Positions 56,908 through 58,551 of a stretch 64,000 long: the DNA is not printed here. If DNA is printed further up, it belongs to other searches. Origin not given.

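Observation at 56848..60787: Translationally coupled operon of an HDO diiron enzyme, an NPPY methyltransferase and a GCS2 ligase: candidate uncharacterised small-molecule pathway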

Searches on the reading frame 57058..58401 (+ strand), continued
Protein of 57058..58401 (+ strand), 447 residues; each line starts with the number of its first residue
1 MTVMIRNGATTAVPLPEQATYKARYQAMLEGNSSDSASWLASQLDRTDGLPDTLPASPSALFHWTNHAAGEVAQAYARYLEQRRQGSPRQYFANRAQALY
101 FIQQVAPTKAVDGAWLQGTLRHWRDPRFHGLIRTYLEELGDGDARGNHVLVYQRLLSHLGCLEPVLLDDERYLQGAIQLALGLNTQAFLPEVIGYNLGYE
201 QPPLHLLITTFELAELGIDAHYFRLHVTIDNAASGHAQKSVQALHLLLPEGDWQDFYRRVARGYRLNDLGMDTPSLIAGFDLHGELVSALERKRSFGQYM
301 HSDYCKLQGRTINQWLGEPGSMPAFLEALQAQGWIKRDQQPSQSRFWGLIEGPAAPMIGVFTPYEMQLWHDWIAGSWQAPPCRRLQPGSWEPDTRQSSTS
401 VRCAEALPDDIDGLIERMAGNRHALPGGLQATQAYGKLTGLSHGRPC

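Call 18: search_protein_families(library=pfam, proteins=[P0171, P0195, P0204, P0212, P0218, P0224, P0232, P0241, P0246, P0268], max_evalue=0.001)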
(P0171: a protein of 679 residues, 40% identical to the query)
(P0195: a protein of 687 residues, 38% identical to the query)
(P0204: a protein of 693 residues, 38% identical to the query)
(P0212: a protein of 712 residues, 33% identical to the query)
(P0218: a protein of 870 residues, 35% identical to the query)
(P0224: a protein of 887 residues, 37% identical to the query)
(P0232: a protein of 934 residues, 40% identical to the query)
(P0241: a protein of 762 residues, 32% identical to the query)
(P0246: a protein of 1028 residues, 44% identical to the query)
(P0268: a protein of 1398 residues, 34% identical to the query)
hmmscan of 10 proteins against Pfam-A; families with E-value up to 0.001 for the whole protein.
P0171 (679 aa): 1 family
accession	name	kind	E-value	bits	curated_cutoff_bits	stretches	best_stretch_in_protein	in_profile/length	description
PF14518.11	Haem_oxygenas_2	-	3e-24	86.2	28.9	1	88-255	3-172/177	Iron-containing redox enzyme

P0195 (687 aa): 1 family
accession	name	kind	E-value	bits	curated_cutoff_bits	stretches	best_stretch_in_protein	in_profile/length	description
PF14518.11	Haem_oxygenas_2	-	1.9e-27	96.6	28.9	1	71-254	2-174/177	Iron-containing redox enzyme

P0204 (693 aa): 1 family
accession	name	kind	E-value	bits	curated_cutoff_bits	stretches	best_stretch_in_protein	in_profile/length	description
PF14518.11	Haem_oxygenas_2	-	2.5e-29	102.8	28.9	1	162-342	2-176/177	Iron-containing redox enzyme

P0212 (712 aa): 1 family
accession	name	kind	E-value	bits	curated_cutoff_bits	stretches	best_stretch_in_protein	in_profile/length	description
PF14518.11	Haem_oxygenas_2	-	5.6e-27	95.1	28.9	1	148-331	2-172/177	Iron-containing redox enzyme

P0218 (870 aa): 1 family
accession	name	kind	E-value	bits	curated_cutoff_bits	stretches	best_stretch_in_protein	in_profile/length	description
PF14518.11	Haem_oxygenas_2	-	5.4e-21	75.6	28.9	1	191-398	1-176/177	Iron-containing redox enzyme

P0224 (887 aa): 1 family
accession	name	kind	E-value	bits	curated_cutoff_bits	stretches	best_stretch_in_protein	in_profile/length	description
PF14518.11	Haem_oxygenas_2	-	1.1e-19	71.4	28.9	1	93-278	1-173/177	Iron-containing redox enzyme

P0232 (934 aa): 2 families
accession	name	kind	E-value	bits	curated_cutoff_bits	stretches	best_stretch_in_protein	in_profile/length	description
PF14518.11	Haem_oxygenas_2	-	1.1e-23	84.4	28.9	1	104-290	2-177/177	Iron-containing redox enzyme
PF00089.32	Trypsin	-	1.3e-14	55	20.6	1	670-787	115-220/220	Trypsin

P0241 (762 aa): 1 family
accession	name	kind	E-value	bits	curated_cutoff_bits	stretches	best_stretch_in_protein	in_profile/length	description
PF14518.11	Haem_oxygenas_2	-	5e-24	85.5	28.9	1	542-724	2-176/177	Iron-containing redox enzyme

P0246 (1028 aa): 1 family
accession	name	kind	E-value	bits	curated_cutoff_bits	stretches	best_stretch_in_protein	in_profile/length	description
PF14518.11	Haem_oxygenas_2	-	1.3e-26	93.9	28.9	1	159-343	2-175/177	Iron-containing redox enzyme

P0268 (1398 aa): 3 families
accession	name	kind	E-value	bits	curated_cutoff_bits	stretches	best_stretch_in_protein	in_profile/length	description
PF17990.7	LodA_N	-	1.6e-62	211.7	26.3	2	189-308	99-213/213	L-Lysine epsilon oxidase N-terminal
PF18417.6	LodA_C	-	1.1e-25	90.5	25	1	466-587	12-145/149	L-lysine epsilon oxidase C-terminal domain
PF14518.11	Haem_oxygenas_2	-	1.6e-16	61.1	28.9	1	914-1085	5-170/177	Iron-containing redox enzyme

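Call 29: find_related_loci(query=A2, collection=metagenome_contigs, flank=6000)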
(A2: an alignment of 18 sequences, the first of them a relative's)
Query A2 (456 aa) in metagenome_contigs; peptide patterns used: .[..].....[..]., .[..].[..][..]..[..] (x = any residue, [..] = any of these).
600 stretches matched a pattern (row limit reached: there are more); 493 encode a relative of the query (tblastn E <= 1e-3); the best 80 are kept; 80 distinct loci.
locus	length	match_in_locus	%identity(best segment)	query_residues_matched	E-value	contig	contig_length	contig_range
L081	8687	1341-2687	45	16-451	1e-129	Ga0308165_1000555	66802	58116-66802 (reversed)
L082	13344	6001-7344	46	16-450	6e-129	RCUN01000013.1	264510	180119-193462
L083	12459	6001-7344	45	16-450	5e-128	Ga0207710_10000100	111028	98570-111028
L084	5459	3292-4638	45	16-451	2e-128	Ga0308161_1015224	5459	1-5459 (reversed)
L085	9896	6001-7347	46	16-451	2e-127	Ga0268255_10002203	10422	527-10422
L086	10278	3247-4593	45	16-451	4e-127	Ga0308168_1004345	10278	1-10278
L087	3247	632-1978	46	17-451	4e-131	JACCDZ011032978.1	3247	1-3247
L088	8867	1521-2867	45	16-451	8e-126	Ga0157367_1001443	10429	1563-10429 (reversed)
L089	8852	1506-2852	45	16-451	2e-125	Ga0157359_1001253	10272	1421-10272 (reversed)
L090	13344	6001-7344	45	16-450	9e-125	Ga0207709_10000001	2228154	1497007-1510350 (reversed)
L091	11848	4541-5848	46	25-449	2e-124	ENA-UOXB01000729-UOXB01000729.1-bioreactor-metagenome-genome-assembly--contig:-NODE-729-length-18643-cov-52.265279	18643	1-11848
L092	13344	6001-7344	45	17-451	1e-123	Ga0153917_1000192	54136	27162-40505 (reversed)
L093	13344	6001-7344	45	17-451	1e-123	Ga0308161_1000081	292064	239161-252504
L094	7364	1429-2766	46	18-450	2e-123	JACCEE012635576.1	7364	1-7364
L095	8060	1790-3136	45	16-451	2e-123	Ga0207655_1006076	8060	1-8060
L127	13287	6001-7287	40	52-446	4e-103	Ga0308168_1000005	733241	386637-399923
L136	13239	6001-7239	41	58-444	3e-102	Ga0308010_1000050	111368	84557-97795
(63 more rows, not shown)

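Call 30: predict_structure(alignment_id=A1)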
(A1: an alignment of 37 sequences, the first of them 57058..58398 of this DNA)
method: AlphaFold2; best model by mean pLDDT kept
length: 447 residues; sequences in the alignment: 37
mean_pLDDT: 90.8   pTM: 0.91
mean pLDDT of the five models: 90.8, 90.1, 90.0, 89.8, 89.6
residues with pLDDT >= 90: 357; 70-90: 49; 50-70: 33; < 50: 8
segments of 3 or more residues with pLDDT < 50: 1-3, 445-447
pLDDT, mean of each block of 10 residues (from residue 1): 49 78 94 91 96 97 95 97 97 97 96 97 97 95 94 94 87 98 98 97 94 95 82 76 97 97 97 96 97 91 91 95 98 98 97 94 96 94 81 59 67 95 93 94 60
secondary structure, 60 per line:
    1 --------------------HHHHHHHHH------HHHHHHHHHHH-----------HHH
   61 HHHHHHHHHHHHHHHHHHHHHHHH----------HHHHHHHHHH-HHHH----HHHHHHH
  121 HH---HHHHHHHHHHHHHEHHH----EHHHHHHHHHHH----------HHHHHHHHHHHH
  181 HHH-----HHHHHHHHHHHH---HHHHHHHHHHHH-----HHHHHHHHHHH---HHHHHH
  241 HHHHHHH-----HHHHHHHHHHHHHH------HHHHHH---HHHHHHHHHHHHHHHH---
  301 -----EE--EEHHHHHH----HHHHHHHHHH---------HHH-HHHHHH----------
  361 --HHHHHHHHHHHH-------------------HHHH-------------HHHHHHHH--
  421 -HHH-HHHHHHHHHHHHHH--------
elements in order: H21-29 H36-46 H58-84 H95-104 H106-109 H114-122 H126-138 H148-158 H169-183 H189-200 H204-215 H221-231 H235-247 H253-266 H273-278 H282-297 H312-317 H322-331 H345-350 H363-374 H394-397 H411-418 H426-439

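Call 33: fold_search(model_id=the predicted structure, library=pdb)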
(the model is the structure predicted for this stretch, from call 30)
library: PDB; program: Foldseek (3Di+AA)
matches with E <= 10: 165; with E <= 0.001: 0
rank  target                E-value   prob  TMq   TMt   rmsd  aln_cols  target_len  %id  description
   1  9n1a                  8.1e-03  1.00  0.39  0.49   6.8       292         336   17  crystal structure of diferric HrmI from Streptomyces griseoflavus (released 2025-08-20)
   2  9n1e                  8.4e-03  1.00  0.39  0.49   6.7       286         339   16  Crystal structure of N-oxygenase HrmI with the diferric cofactor partially loaded (released 2025-08-20)
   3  9n1x                  1.1e-02  1.00  0.40  0.50   6.5       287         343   16  Crystal Structure of N-oxygenase HrmI with the diferrous cofactor (released 2025-08-20)
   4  9nh9                  1.3e-02  1.00  0.38  0.49   6.9       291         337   16  Crystal Structure of N-oxygenase HrmI with the diferric cofactor and the N(6)-hydroxy-L-lysine product bound (released 2025-08-20)
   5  6vzy_B                7.4e-02  1.00  0.35  0.34   7.5       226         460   18  Crystal structure of SznF from Streptomyces achromogenes var. streptozoticus NRRL 2697 with a diiron(II) central domai (released 2021-01-13)
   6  6xcv_A                8.7e-02  1.00  0.36  0.36  14.1       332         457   16  Crystal structure of apo SznF from Streptomyces achromogenes var. streptozoticus NRRL 2697 (released 2021-01-13)
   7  6vzy_A                1.4e-01  0.99  0.36  0.35  14.5       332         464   16  Crystal structure of SznF from Streptomyces achromogenes var. streptozoticus NRRL 2697 with a diiron(II) central domai (released 2021-01-13)
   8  8e8w_B                2.0e-01  0.99  0.35  0.35   9.9       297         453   16  Crystal structure of SznF from Streptomyces achromogenes var. streptozoticus NRRL 2697 mononuclear Fe(II) structure on (released 2023-08-30)
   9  6m9s_C                2.1e-01  0.99  0.35  0.34  10.2       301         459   17  Crystal structure of SeMet SznF from Streptomyces achromogenes var. streptozoticus NRRL 2697 (released 2019-02-06)
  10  6m9s_A                3.2e-01  0.98  0.32  0.32  10.0       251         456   18  Crystal structure of SeMet SznF from Streptomyces achromogenes var. streptozoticus NRRL 2697 (released 2019-02-06)
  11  7twa_B                7.4e-01  0.85  0.29  0.53   9.3       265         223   12  Crystal structure of apo BesC from Streptomyces cattleya (released 2022-04-13)
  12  8vag_A                8.0e-01  0.97  0.32  0.59   4.1       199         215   17  Crystal structure of MnII/MnII CtCADD from Chlamydia trachomatis (released 2024-11-06)
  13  3bjd_C                8.0e-01  0.89  0.32  0.43   9.9       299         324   15  Crystal structure of putative 3-oxoacyl-(acyl-carrier-protein) synthase from Pseudomonas aeruginosa (released 2007-12-11)
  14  9pj2_E                8.0e-01  0.18  0.18  0.26  14.8       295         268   12  Crystal structure of non-haem diiron azetidine synthase from Streptomyces cacaoi var. asoensis complexed with iron, L- (released 2025-12-24)
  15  9fy4_A                8.3e-01  0.57  0.25  0.44   8.2       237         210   14  Crystal structure of Heme-Oxygenase mutant I143K from Corynebacterium diphtheriae complexed with Cobalt-porphyrine (Hu (released 2024-10-16)
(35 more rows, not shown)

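Call 41: find_homologous_proteins(query=L082:5947-7362:+, max_evalue=0.001)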
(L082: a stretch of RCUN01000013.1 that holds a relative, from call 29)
Query L082:5947-7362:+ (472 aa): 2920 proteins with E <= 0.001 among 8000 candidates; the best 120 are listed.
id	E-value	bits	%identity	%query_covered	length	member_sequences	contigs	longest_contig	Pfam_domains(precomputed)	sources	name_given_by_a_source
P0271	2.8e-288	974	88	99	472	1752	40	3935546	PF14518.12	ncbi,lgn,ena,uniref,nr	ncbi:iron-containing redox enzyme family protein [Acinetobacter pittii]|uniref:iron-containing redox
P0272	1.1e-277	939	86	99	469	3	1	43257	PF14518.12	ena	-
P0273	1.5e-277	939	86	99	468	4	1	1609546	PF14518.12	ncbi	ncbi:iron-containing redox enzyme family protein [Acinetobacter baumannii]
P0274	2.5e-276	935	85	99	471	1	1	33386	PF14518.12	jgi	-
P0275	4.3e-276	934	85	99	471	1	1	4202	PF14518.12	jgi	-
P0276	1.3e-275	933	85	99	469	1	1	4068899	PF14518.12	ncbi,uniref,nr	ncbi:iron-containing redox enzyme family protein [Acinetobacter seifertii]|uniref:iron-containing re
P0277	2.3e-275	932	85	99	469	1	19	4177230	PF14518.12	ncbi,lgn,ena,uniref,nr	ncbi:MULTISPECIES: iron-containing redox enzyme family protein [Acinetobacter]|uniref:Iron-containin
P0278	2.4e-275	932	85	99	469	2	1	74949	PF14518.12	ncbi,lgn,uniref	ncbi:iron-containing redox enzyme family protein [Acinetobacter seifertii]|uniref:iron-containing re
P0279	3.2e-275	931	85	99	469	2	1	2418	PF14518.12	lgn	-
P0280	3.3e-275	931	85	99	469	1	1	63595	PF14518.12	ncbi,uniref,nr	ncbi:hypothetical protein AC057_11475 [Acinetobacter genomosp. 33YU]|uniref:iron-containing redox en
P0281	4.2e-275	931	85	99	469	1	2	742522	PF14518.12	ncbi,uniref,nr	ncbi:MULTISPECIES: iron-containing redox enzyme family protein [Acinetobacter]|uniref:iron-containin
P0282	4.6e-275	931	85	99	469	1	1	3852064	PF14518.12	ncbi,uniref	ncbi:iron-containing redox enzyme family protein [Acinetobacter seifertii]|uniref:iron-containing re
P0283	7.7e-275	930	85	99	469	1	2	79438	PF14518.12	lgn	-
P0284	1.1e-274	930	85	99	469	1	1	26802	PF14518.12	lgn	-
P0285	1.7e-274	929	85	99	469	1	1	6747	PF14518.12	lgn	-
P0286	1.8e-274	929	85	99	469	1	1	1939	PF14518.12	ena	-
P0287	1.8e-274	929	85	99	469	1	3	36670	PF14518.12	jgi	-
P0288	2.9e-274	928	85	99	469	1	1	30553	PF14518.12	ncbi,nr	ncbi:hypothetical protein NT90_12495 [Acinetobacter baumannii]|nr:hypothetical protein NT90_12495 [A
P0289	5.3e-274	927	84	99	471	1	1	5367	PF14518.12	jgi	-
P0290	7.1e-274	927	85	99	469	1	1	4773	PF14518.12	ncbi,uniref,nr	ncbi:iron-containing redox enzyme family protein [Acinetobacter seifertii]|uniref:iron-containing re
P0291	8.2e-274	927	84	99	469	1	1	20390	PF14518.12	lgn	-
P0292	8.7e-274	927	85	99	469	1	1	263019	PF14518.12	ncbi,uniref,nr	ncbi:iron-containing redox enzyme family protein [Acinetobacter nosocomialis]|uniref:iron-containing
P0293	8.7e-274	927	85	99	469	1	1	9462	PF14518.12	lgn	-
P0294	9.3e-274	927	85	99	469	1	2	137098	PF14518.12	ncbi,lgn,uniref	ncbi:iron-containing redox enzyme family protein [Acinetobacter seifertii]|uniref:iron-containing re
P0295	4.0e-273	924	85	99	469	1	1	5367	PF14518.12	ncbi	-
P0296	7.4e-273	924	85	98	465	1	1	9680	PF14518.12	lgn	-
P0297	1.4e-263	893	85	95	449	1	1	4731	PF14518.12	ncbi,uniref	ncbi:iron-containing redox enzyme family protein, partial [Acinetobacter baumannii]|uniref:iron-cont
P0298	2.5e-263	892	84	99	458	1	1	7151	PF14518.12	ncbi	-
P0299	1.7e-259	879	84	94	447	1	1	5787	PF14518.12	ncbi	-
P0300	9.0e-245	831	86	87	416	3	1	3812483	PF14518.12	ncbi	-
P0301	1.4e-224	764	69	99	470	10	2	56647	PF14518.12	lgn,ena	-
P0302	8.9e-224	762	67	99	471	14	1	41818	PF14518.12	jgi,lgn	jgi:hypothetical protein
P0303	1.4e-223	761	68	99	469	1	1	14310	PF14518.12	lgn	-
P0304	7.1e-221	752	67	99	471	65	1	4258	PF14518.12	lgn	-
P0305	2.9e-220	750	100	70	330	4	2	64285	PF14518.12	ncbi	ncbi:hypothetical protein D3C81_129960 [compost metagenome]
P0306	5.8e-218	743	66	99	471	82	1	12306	PF14518.12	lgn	-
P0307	8.8e-217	739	66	100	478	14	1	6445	PF14518.12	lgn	-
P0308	9.3e-216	735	65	99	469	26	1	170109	PF14518.12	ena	-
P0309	1.3e-215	735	65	99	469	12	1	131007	PF14518.12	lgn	-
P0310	4.5e-212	723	66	99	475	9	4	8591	PF14518.12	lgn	-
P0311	2.0e-211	721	65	99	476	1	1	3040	PF14518.12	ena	-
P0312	7.9e-208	709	88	73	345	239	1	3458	PF14518.12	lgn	-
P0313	3.3e-202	691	62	99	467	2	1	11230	PF14518.12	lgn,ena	-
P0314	8.9e-201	686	62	99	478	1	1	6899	PF14518.12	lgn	-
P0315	1.3e-199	682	63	99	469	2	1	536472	PF14518.12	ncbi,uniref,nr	ncbi:iron-containing redox enzyme family protein [Acinetobacter sp. S40]|uniref:iron-containing redo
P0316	9.8e-198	676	64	98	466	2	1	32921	PF14518.12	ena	-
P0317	6.9e-196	670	61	99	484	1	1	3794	PF14518.12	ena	-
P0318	2.0e-194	665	62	96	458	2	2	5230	PF14518.12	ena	-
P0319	1.6e-193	662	58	99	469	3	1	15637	PF14518.12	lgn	-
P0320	3.4e-192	658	60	98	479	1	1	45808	PF14518.12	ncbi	-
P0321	4.0e-190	651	60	98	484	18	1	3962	PF14518.12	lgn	-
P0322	6.6e-190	650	59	99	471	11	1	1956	PF14518.12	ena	-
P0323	1.4e-185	636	90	65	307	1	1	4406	PF14518.12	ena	-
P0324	2.3e-185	635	60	99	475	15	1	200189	PF14518.12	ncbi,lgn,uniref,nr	ncbi:hypothetical protein B9T29_06570 [Acinetobacter sp. ANC 3903]|uniref:iron-containing redox enzy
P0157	2.9e-184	631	61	99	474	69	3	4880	PF14518.12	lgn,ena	-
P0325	1.8e-183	629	60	100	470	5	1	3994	PF14518.12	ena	-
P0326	2.5e-180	618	59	100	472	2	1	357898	PF14518.12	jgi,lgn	-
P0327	5.6e-180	617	58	99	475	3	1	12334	PF14518.12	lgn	-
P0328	1.6e-179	616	59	100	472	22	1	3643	PF14518.12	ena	-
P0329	2.2e-179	615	59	100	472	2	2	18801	PF14518.12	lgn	-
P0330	2.3e-179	615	58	99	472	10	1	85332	PF14518.12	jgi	-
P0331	3.0e-178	612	57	99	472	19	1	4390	PF14518.12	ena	-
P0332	5.1e-178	611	58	99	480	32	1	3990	PF14518.12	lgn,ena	-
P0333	6.3e-178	610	57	99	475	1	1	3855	PF14518.12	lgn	-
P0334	1.0e-177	610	58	99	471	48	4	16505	PF14518.12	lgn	-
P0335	3.3e-177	608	57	99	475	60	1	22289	PF14518.12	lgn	-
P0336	3.8e-177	608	58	99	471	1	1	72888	PF14518.12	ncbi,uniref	ncbi:iron-containing redox enzyme family protein [Acinetobacter sp. BSP-28]|uniref:iron-containing r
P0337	3.8e-176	605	58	100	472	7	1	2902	PF14518.12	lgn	-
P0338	9.9e-176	603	86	65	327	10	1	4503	PF14518.12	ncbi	-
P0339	1.5e-174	599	57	99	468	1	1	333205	PF14518.12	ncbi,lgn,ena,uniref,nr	ncbi:iron-containing redox enzyme family protein [Acinetobacter bouvetii]|uniref:Iron-containing red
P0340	1.1e-173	597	56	99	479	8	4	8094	PF14518.12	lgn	-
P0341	5.0e-172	591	85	64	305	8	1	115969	PF14518.12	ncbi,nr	ncbi:hypothetical protein J480_1673 [Acinetobacter baumannii 34654]|nr:hypothetical protein J480_167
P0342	3.1e-165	569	54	98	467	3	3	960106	PF14518.12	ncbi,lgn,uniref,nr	ncbi:iron-containing redox enzyme family protein [Acinetobacter puyangensis]|uniref:Iron-containing 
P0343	1.8e-161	556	53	98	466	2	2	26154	PF14518.12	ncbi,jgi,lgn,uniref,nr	ncbi:MAG: iron-containing redox enzyme family protein [Acinetobacter populi]|jgi:hypothetical protei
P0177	6.4e-157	541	87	57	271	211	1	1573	PF14518.12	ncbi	ncbi:iron-containing redox enzyme family protein, partial [Acinetobacter baumannii]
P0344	7.8e-155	534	53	99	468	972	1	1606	PF14518.12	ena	-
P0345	8.2e-155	534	52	98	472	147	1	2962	PF14518.12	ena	-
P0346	8.9e-154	531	53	99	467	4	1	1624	PF14518.12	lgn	-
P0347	7.7e-152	524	51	99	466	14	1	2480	PF14518.12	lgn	-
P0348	2.5e-151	523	52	99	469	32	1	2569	PF14518.12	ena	-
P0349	5.1e-151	522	52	98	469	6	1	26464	PF14518.12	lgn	-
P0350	2.7e-149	516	51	99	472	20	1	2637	PF14518.12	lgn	-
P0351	3.8e-149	516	51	99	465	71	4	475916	PF14518.12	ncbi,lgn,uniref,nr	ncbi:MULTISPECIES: iron-containing redox enzyme family protein [Acinetobacter]|uniref:iron-containin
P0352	4.3e-149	515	51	99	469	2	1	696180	PF14518.12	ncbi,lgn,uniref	ncbi:iron-containing redox enzyme family protein [Acinetobacter sp. AS167]|uniref:iron-containing re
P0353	1.6e-148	514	51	99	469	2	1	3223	PF14518.12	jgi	-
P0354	5.3e-148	512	51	99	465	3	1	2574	PF14518.12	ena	-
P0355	5.5e-148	512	51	99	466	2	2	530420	PF14518.12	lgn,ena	-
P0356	3.0e-147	509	50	99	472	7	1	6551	PF14518.12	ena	-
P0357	1.0e-146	508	51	99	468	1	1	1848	PF14518.12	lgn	-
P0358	1.1e-144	501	49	98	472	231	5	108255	PF14518.12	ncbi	-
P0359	3.8e-144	499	49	99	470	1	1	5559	PF14518.12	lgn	-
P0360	2.7e-143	496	50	98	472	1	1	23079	PF14518.12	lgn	-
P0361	3.1e-142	493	50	99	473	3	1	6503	PF14518.12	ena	-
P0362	8.2e-141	488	49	98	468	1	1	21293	PF14518.12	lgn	-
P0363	2.4e-138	480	49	93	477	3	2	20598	PF14518.12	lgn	-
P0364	2.4e-134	467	47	99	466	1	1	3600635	PF14518.12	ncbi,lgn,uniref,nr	ncbi:iron-containing redox enzyme family protein [Acinetobacter chinensis]|uniref:Iron-containing re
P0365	3.3e-133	463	46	95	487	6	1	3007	PF14518.12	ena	-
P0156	1.2e-129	451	47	94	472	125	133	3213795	PF14518.12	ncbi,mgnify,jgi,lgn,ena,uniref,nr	ncbi:iron-containing redox enzyme family protein [Acinetobacter radioresistens]|mgnify:CR=1 FL=1|uni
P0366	5.3e-129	449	48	95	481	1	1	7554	PF14518.12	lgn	-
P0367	1.2e-128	448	48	95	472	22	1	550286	PF14518.12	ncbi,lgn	-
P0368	4.4e-128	446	61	69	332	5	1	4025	PF14518.12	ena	-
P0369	7.0e-126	439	54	79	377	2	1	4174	PF14518.12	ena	-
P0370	1.5e-125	438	46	97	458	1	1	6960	PF14518.12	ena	-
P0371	6.9e-125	436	70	58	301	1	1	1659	PF14518.12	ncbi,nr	ncbi:iron-containing redox enzyme family protein [Acinetobacter haemolyticus]|nr:iron-containing red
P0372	1.5e-123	431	48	86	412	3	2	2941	PF14518.12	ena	-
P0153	1.9e-123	431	46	95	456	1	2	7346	PF14518.12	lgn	-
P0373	6.3e-120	419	45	93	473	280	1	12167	PF14518.12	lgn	-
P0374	7.2e-120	419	46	95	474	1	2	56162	PF14518.12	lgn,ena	-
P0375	1.0e-119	419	46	93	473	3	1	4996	PF14518.12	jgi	jgi:hypothetical protein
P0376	1.5e-119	418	46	86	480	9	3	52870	PF14518.12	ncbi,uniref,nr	ncbi:iron-containing redox enzyme family protein [Acinetobacter soli]|uniref:iron-containing redox e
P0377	3.3e-119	417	45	93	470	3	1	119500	PF14518.12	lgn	-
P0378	4.7e-119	416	44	96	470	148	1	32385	PF14518.12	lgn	-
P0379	4.8e-119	416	46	93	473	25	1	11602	PF14518.12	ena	-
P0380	7.8e-119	416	46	93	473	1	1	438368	PF14518.12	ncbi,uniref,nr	ncbi:iron-containing redox enzyme family protein [Acinetobacter sp. YH12226]|uniref:iron-containing 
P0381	8.8e-119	415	46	93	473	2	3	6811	PF14518.12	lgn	-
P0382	2.5e-118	414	46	93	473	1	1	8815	PF14518.12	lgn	-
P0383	2.9e-117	410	46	95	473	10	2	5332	PF14518.12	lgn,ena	-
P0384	7.0e-117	409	45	93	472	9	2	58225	PF14518.12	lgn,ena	-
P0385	1.1e-116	409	43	94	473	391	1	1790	PF14518.12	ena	-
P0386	1.7e-116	408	45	93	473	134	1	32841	PF14518.12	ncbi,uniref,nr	ncbi:iron-containing redox enzyme family protein [Acinetobacter sp. 18QD2AZ41W]|uniref:iron-containi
